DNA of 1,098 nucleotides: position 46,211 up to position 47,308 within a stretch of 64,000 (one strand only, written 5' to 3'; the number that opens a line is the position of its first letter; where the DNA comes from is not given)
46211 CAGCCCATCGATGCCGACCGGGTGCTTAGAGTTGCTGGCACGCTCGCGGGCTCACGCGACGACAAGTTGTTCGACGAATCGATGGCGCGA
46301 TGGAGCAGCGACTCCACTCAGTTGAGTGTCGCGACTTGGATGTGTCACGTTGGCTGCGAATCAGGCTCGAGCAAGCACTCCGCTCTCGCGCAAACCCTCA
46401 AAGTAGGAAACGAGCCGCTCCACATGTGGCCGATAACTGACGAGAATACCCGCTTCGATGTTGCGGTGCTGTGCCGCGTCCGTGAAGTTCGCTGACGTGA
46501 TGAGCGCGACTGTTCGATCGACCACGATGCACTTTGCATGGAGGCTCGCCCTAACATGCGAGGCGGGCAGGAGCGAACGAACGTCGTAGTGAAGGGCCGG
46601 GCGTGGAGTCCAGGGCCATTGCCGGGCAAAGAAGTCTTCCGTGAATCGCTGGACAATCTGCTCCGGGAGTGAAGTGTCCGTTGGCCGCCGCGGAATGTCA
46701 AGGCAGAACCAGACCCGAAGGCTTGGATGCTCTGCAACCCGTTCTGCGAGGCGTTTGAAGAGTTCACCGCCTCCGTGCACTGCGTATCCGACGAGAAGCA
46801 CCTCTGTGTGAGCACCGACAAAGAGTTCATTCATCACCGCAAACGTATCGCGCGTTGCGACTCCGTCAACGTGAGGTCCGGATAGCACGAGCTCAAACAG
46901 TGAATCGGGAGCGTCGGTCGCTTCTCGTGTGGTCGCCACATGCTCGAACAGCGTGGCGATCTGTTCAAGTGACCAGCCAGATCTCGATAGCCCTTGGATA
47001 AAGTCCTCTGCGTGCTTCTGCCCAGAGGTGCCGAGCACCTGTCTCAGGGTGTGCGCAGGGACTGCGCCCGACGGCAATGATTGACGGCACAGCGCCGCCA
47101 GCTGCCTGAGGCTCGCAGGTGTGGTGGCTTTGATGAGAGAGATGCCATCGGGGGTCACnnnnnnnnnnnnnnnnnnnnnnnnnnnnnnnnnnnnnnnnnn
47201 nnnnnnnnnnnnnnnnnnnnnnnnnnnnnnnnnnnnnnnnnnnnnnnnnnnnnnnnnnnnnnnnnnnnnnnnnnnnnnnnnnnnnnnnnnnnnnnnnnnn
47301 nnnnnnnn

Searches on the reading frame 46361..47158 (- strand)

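Call 103: search_protein_families(library=pfam, max_evalue=0.001, proteins=[window:46361-47158:-])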
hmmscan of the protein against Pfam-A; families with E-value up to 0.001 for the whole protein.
window:46361-47158:- (265 aa): 2 families
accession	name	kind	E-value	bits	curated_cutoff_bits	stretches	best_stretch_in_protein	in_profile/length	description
PF13091.12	PLDc_2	-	9.5e-09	35.6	27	1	204-256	79-131/132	PLD-like domain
PF00614.28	PLDc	-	3.2e-05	24.2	21.9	1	205-228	4-27/28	Phospholipase D Active site motif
